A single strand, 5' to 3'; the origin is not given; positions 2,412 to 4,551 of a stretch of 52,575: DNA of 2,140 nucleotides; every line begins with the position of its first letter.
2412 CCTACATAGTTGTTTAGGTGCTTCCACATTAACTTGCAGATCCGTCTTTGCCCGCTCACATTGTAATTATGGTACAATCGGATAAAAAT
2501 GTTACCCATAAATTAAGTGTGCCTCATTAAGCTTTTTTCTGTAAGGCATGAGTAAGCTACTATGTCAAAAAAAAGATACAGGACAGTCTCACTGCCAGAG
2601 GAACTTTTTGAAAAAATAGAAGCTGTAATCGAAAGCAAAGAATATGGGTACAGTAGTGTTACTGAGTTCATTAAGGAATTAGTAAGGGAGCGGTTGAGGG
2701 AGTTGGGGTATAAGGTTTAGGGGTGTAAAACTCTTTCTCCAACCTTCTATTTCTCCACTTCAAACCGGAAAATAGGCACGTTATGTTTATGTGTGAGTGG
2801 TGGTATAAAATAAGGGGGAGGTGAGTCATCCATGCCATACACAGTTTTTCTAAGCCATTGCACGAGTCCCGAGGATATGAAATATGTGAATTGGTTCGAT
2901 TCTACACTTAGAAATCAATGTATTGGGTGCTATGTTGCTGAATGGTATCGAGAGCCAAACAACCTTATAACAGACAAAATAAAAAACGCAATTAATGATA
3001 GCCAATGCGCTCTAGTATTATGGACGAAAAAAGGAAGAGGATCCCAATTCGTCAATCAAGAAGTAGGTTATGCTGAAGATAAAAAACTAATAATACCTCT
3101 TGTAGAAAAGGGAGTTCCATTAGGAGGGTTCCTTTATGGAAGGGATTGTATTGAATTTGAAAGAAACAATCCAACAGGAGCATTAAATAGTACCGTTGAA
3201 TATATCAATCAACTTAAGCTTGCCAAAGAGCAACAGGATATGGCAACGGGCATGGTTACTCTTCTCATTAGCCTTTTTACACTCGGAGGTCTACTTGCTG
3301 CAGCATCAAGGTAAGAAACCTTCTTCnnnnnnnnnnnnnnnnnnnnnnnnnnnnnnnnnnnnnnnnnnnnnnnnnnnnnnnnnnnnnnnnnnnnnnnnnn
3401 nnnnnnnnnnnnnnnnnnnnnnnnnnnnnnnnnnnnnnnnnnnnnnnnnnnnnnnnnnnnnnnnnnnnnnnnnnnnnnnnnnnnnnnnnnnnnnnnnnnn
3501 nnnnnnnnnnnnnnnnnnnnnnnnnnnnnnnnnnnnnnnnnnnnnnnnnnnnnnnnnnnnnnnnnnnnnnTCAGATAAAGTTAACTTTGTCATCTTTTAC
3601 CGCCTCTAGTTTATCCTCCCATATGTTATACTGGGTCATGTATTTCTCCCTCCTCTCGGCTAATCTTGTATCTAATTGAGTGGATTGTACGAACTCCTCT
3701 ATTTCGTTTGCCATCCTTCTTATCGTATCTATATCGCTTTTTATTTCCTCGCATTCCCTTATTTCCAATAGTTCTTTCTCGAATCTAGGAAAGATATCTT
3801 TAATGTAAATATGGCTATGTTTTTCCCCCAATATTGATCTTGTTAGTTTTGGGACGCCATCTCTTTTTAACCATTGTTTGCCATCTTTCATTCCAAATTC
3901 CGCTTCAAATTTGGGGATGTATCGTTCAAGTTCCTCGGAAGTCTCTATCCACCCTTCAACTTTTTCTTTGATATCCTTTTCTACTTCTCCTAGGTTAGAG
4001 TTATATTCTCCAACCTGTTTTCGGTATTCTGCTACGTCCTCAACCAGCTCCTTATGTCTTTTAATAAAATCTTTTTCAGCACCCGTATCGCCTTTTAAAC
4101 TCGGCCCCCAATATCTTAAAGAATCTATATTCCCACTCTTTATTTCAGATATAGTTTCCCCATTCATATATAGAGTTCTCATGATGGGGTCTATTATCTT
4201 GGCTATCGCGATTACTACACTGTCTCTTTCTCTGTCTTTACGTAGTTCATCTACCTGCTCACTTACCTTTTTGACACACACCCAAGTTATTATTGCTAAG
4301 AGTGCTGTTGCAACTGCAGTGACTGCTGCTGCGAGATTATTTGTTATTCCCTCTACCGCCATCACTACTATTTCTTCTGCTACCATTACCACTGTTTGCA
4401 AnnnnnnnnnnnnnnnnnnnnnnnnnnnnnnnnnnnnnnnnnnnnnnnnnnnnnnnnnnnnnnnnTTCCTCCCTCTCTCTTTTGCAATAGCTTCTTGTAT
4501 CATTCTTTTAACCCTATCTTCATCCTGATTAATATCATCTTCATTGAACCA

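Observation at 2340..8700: AT-rich accessory island packed with toxin-antitoxin, nuclease and TIR genes and gene debris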

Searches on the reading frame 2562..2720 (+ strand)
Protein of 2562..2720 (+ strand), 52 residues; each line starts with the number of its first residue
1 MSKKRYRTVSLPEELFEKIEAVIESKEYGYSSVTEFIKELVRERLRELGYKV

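Call 3: search_protein_families(library=pfam, max_evalue=0.1, proteins=[window:2562-2720:+])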
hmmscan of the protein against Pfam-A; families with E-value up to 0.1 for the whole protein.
window:2562-2720:+ (52 aa): 5 families
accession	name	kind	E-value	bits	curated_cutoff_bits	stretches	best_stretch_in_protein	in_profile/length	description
PF01402.27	RHH_1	-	0.0011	19.3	20.5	1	8-46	3-38/39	Ribbon-helix-helix protein, copG family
PF12872.13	OST-HTH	-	0.0027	18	23.8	1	22-40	37-55/71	OST-HTH/LOTUS domain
PF16788.10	ATF7IP_BD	-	0.064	13.9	27.6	1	4-52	5-46/219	ATF-interacting protein binding domain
PF01111.24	CKS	-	0.09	13.4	27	1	5-34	13-30/68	Cyclin-dependent kinase regulatory subunit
PF19095.5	DUF5783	-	0.094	13.3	32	1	8-48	62-102/105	Family of unknown function (DUF5783)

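Call 4: search_protein_families(library=padloc, max_evalue=0.1, proteins=[window:2562-2720:+])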
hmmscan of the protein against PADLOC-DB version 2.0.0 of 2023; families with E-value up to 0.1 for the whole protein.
window:2562-2720:+ (52 aa): 1 family
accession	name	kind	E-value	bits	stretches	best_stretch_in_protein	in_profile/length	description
PDLC03634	MTase_III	-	0.0031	14.4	1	3-52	436-479/621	Type III methyltransferase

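Call 11: search_protein_families(library=ncbifam, max_evalue=0.1, proteins=[window:2562-2720:+])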
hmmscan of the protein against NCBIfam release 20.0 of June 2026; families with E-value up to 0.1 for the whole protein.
window:2562-2720:+ (52 aa): 7 families
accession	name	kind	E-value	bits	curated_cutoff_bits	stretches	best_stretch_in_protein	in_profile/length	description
NF001884.0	PRK00630.1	subfamily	1.8e-05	24.9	119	1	8-47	14-51/148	nickel responsive regulator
NF002815.0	PRK02967.1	equivalog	0.00074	19.5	83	1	8-47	5-42/139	nickel-responsive transcriptional regulator NikR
NF003381.0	PRK04460.1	equivalog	0.00095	19.3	105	1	8-46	8-44/139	nickel-responsive transcriptional regulator NikR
NF002169.0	PRK01002.1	subfamily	0.0027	17.6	111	1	8-45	8-43/141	nickel responsive regulator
TIGR02793.1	nikR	equivalog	0.0072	16.6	175.45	1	8-47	4-41/129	nickel-responsive transcriptional regulator NikR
NF041551.1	YlcI_YnfO_N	subfamily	0.015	15.3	30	1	11-46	9-40/42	YlcI/YnfO family protein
NF045727.1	GSU3529_fam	subfamily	0.016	15.4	44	1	5-42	12-48/78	GSU3529 family protein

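Call 29: search_protein_families(library=phrogs, max_evalue=0.01, proteins=[window:2562-2720:+])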
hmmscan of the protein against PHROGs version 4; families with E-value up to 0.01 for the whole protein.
window:2562-2720:+ (52 aa): 2 families
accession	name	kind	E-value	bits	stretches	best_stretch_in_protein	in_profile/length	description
phrog_38461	-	unknown function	1.5e-09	38.7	1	3-48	7-52/55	-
phrog_13890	-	unknown function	0.00049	21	1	9-45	22-55/73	-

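Call 66: list_cluster_members(proteins=[window:2562-2720:+, window:3327-3593:-, window:3348-3578:+, window:4462-4977:-, window:5823-6293:+, window:6283-6414:+, window:6483-6881:+, window:7278-7421:+, window:7519-7863:-, window:7841-8158:-])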
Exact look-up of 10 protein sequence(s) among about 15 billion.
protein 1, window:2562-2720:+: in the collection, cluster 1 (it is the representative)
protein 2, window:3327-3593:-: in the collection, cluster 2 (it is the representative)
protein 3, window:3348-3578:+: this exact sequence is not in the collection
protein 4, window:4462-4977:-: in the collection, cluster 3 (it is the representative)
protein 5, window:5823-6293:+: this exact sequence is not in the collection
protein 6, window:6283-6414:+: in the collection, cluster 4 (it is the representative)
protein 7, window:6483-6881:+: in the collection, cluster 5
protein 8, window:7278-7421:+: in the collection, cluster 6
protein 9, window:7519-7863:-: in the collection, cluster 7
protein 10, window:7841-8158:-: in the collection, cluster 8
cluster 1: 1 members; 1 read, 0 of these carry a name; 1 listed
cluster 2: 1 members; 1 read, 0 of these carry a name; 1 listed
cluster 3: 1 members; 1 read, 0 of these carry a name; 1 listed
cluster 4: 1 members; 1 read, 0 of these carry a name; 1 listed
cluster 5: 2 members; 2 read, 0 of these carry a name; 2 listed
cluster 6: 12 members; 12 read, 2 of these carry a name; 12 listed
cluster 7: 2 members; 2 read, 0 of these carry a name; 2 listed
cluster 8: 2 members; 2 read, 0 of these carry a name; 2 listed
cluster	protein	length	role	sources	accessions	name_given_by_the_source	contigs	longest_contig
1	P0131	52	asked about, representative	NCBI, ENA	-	-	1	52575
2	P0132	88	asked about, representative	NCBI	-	-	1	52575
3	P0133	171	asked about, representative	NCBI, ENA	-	-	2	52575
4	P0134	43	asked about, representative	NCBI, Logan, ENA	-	-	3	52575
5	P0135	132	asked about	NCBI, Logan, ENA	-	-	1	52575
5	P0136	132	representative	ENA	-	-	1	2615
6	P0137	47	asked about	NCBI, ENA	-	-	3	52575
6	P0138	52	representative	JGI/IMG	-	-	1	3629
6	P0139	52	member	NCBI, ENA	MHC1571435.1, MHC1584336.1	MAG: ribbon-helix-helix domain-containing protein [Methanosarcinales archaeon]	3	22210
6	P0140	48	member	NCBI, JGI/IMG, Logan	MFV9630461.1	MAG: ribbon-helix-helix domain-containing protein [Methanosarcinales archaeon]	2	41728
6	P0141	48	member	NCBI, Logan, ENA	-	-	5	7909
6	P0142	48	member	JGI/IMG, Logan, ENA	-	-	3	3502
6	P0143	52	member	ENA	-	-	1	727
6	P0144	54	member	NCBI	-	-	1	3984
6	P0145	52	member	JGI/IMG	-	-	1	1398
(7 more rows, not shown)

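Call 68: find_encoding_contigs(protein=P0140, flank=6000, max_places=4)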
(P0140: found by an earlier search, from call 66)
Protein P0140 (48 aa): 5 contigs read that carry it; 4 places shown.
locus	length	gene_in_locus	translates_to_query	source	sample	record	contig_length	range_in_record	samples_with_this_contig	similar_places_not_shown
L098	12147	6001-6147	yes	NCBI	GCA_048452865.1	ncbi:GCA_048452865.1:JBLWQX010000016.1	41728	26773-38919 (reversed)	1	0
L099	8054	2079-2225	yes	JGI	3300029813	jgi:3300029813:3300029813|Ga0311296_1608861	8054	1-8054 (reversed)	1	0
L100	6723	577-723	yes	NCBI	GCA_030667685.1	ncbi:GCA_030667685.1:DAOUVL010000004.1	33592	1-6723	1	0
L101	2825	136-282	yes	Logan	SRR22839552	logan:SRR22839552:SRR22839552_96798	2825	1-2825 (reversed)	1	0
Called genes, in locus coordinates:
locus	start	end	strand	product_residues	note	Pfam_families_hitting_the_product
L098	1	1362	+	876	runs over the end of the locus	-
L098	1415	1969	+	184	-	PF13310:Virulence_RhuM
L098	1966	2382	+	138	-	-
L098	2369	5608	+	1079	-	PF04313:HSDR_N, PF04851:ResIII, PF18766:SWI2_SNF2, PF22679:T1R_D3-like, PF11867:T1RH-like_C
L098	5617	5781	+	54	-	-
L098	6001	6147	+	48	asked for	-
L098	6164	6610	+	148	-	-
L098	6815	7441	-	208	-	-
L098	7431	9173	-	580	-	PF00587:tRNA-synt_2b, PF03129:HGTP_anticodon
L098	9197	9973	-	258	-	PF01995:NRD1_2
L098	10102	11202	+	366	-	-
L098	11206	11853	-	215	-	PF01255:Prenyltransf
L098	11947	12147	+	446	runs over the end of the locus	PF01940:DUF92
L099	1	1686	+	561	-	?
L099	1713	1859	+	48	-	-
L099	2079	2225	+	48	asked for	-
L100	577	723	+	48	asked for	-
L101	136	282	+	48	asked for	-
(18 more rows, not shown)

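Call 72: find_encoding_contigs(protein=window:2562-2720:+, flank=10000, max_places=8)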
Protein window:2562-2720:+ (52 aa): 1 contig read that carries it; 1 place shown.
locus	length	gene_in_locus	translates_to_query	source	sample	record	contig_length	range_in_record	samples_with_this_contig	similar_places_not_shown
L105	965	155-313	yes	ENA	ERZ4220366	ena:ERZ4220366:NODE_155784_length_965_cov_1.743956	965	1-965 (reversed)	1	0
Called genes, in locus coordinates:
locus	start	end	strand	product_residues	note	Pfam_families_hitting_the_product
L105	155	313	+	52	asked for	-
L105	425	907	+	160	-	PF13676:TIR_2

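Call 83: find_related_loci(query=window:2562-2720:+, collection=viral_contigs, flank=5000)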
Query window:2562-2720:+ (52 aa) in viral_contigs; peptide patterns used: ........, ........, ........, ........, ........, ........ (x = any residue, [..] = any of these).
101 stretches matched a pattern, but none encodes a relative of the query by tblastn (E <= 1e-3).

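Call 99: search_protein_families(library=padloc, max_evalue=0.01, proteins=[L098:6164-6610:+])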
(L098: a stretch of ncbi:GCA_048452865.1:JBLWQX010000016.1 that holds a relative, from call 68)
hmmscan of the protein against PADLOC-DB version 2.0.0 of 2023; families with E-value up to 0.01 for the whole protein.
L098:6164-6610:+ (148 aa): 0 families

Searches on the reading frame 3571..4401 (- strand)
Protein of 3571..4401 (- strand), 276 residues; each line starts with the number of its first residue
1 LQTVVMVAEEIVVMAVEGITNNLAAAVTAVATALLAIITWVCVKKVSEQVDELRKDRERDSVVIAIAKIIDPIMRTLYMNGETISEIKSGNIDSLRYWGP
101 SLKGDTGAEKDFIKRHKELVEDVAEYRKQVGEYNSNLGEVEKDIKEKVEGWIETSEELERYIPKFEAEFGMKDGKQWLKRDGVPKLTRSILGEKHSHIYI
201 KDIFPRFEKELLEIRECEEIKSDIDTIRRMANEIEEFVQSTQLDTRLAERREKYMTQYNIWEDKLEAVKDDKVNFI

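Call 3: search_protein_families(library=pfam, max_evalue=0.1, proteins=[window:3571-4401:-])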
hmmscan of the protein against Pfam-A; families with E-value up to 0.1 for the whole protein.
window:3571-4401:- (276 aa): 4 families
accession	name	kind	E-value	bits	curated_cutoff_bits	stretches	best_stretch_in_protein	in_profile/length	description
PF06009.19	Laminin_II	-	0.0041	17.6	33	1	216-274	25-84/138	Laminin Domain II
PF06103.16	DUF948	-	0.0048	17.5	37.2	0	24-55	2-33/89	Bacterial protein of unknown function (DUF948)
PF22431.2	COG2p_C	-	0.013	16.5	27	0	113-158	17-61/139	COG2p C-terminal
PF07195.17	FliD_C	-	0.024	14.5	25.4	0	106-166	165-225/236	Flagellar hook-associated protein 2 C-terminus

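Call 4: search_protein_families(library=padloc, max_evalue=0.1, proteins=[window:3571-4401:-])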
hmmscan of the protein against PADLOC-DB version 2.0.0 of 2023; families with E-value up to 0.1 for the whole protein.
window:3571-4401:- (276 aa): 1 family
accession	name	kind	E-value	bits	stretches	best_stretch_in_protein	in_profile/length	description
PDLC00250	LmuB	-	0.025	11.2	1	200-271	187-257/582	AAA ATPase domain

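Call 11: search_protein_families(library=ncbifam, max_evalue=0.1, proteins=[window:3571-4401:-])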
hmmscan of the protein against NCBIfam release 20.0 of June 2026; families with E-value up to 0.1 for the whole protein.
window:3571-4401:- (276 aa): 1 family
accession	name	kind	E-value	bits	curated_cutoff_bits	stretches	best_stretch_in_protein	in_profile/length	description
NF001067.0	PRK00118.1-2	equivalog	0.0083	16.5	156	0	108-166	54-107/110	putative DNA-binding protein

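Call 29: search_protein_families(library=phrogs, max_evalue=0.01, proteins=[window:3571-4401:-])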
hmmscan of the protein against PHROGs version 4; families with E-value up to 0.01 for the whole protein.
window:3571-4401:- (276 aa): 0 families

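Call 37: find_related_loci(query=window:3571-4392:-, collection=viral_contigs, flank=6000)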
Query window:3571-4392:- (273 aa) in viral_contigs; peptide patterns used: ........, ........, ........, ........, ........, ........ (x = any residue, [..] = any of these).
4 stretches matched a pattern, but none encodes a relative of the query by tblastn (E <= 1e-3).

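Call 53: search_protein_representatives(protein=window:3571-4392:-)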
Query: 273 residues. Proteins with E-value up to 0.001 (for the whole library): 21; up to 1e-10: 1; up to 1e-30: 1. The best 21 are listed.
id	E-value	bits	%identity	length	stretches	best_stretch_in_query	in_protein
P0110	7.9e-173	589.3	100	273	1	1-273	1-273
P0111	1.5e-09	54.3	30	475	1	20-263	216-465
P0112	1.4e-08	51.1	29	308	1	2-269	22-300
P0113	2.0e-08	50.6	26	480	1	21-267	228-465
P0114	2.9e-08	50.1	28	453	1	22-259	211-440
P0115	3.9e-08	49.7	25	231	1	43-263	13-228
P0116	1.5e-07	47.8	30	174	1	14-150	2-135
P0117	5.8e-07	45.8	29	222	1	23-237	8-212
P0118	1.3e-06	44.6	27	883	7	116-167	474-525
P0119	2.6e-06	43.7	27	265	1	44-266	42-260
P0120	1.0e-05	41.8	26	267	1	28-262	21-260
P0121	1.6e-05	41.1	28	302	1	15-259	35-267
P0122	2.8e-05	40.3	29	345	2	108-263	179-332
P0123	3.0e-05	40.2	27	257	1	20-260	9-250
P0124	3.2e-05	40.1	50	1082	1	191-210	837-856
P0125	4.0e-05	39.8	25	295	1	21-267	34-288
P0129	4.3e-04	36.4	25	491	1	25-263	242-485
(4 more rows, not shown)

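Call 54: search_protein_families(library=pfam, max_evalue=0.01, proteins=[P0111, P0112, P0113, P0114, P0129, P0115, P0119, P0121, P0122, P0125])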
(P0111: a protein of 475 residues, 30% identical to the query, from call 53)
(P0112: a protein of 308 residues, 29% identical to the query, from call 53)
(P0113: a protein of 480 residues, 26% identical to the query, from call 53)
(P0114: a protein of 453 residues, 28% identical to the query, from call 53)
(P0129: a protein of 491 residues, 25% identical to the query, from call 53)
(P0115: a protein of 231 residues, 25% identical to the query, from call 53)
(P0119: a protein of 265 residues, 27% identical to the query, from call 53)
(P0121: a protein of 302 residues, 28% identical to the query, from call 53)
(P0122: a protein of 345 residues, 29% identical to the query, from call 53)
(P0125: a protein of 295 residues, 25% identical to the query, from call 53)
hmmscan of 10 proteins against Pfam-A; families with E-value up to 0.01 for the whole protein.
P0111 (475 aa): 0 families

P0112 (308 aa): 0 families

P0113 (480 aa): 0 families

P0114 (453 aa): 0 families

P0129 (491 aa): 0 families

P0115 (231 aa): 0 families

P0119 (265 aa): 0 families

P0121 (302 aa): 0 families

P0122 (345 aa): 0 families

P0125 (295 aa): 1 family
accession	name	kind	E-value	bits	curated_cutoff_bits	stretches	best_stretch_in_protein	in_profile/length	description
PF07926.17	TPR_MLP1_2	-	0.00044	20.7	36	0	233-291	55-113/129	TPR/MLP1/MLP2-like protein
